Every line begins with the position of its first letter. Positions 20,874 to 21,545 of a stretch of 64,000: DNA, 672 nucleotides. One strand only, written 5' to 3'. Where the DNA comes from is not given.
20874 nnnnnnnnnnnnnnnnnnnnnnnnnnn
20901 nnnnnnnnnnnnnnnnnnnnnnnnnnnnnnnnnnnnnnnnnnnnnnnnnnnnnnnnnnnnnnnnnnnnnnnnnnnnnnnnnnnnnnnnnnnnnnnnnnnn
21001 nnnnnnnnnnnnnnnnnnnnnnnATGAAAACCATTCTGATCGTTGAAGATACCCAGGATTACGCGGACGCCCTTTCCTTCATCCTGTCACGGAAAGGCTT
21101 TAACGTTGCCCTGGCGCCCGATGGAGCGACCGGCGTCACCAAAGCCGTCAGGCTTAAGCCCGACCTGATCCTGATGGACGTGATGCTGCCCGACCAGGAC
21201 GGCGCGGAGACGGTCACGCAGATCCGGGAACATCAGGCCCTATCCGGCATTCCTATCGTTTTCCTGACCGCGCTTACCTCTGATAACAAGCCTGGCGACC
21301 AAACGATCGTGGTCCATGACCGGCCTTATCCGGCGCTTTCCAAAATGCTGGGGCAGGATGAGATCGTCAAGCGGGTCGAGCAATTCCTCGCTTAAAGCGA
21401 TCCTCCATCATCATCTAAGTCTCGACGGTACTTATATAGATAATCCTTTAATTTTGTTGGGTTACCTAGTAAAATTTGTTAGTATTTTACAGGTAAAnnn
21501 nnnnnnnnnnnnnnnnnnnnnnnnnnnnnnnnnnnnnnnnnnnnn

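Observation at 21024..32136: Candidate porin-cytochrome extracellular electron-transfer module centred on a giant ~57-haem cytochrome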

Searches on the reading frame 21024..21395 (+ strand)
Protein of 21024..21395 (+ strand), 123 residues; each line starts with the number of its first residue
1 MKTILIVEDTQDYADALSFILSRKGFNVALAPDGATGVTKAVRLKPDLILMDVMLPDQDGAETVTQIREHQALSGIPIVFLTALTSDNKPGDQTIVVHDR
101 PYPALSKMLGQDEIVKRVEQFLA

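Call 5: search_protein_families(library=pfam, proteins=[window:21024-21395:+], max_evalue=0.01)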
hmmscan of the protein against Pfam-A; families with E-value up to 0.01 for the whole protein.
window:21024-21395:+ (123 aa): 1 family
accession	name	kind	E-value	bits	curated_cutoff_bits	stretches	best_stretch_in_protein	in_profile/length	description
PF00072.30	Response_reg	-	2.6e-19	69.8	30.2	1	4-118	1-110/111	Response regulator receiver domain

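Call 6: search_protein_families(library=ncbifam, proteins=[window:21024-21395:+], max_evalue=0.01)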
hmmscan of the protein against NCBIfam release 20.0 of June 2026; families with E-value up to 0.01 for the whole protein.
window:21024-21395:+ (123 aa): 90 families (the best 25 are shown)
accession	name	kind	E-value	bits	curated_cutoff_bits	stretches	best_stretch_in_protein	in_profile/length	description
NF040534.1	resp_reg_YycF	equivalog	2.3e-17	63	340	1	2-87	1-83/231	response regulator YycF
NF040689.1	MtrAB_MtrA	equivalog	3.6e-17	62.4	300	1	4-85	1-79/219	MtrAB system response regulator MtrA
TIGR02154.1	PhoB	equivalog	4.5e-16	58.8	296.2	1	2-87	3-88/226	phosphate regulon transcriptional regulator PhoB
NF041733.1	resp_reg_CseB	equivalog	8.9e-16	57.9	350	1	3-85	2-81/228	two-component system response regulator CseB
NF007135.0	PRK09581.1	equivalog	8.2e-15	54.5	474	1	3-87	4-88/457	PleD family two-component system response regulator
NF008296.0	PRK11083.1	equivalog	1.2e-14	54.3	273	1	2-85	4-84/228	two-component system response regulator CreB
NF033120.0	vanR_FM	exception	1.9e-14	53.9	460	1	3-118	5-114/231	vancomycin resistance response regulator transcription factor, VanR-F/VanR-M family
NF053854.1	RespRegPhoBBctds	equivalog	3.3e-14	52.8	270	1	4-88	1-84/225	two-component system response regulator PhoB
NF047465.1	hybrid_HK_LvrA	exception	3.9e-14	51.6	1200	1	3-88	469-553/819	hybrid histidine kinase/response regulator LvrA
NF045944.1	ResRegRpaBCyano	equivalog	9.2e-14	51.4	330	1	5-85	1-78/229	response regulator transcription factor RpaB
NF051850.1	RespRegRprY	equivalog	1.2e-13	51.1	370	1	4-89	7-90/234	response regulator transcription factor RprY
NF007977.0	PRK10701.1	equivalog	2.7e-13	49.9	330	1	1-87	1-84/241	two-component system response regulator RstA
NF038297.2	hybrid_HK_HrmK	equivalog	3.1e-13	49.2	725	1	2-85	491-574/607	hybrid histidine kinase/response regulator HrmK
TIGR01387.1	cztR_silR_copR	subfamily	4.7e-13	49.3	279.2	1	4-85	1-80/218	heavy metal response regulator transcription factor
NF045717.1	DVU0259_DivK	exception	1e-12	48.2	160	1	2-103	3-104/117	DVU0259 family response regulator domain-containing protein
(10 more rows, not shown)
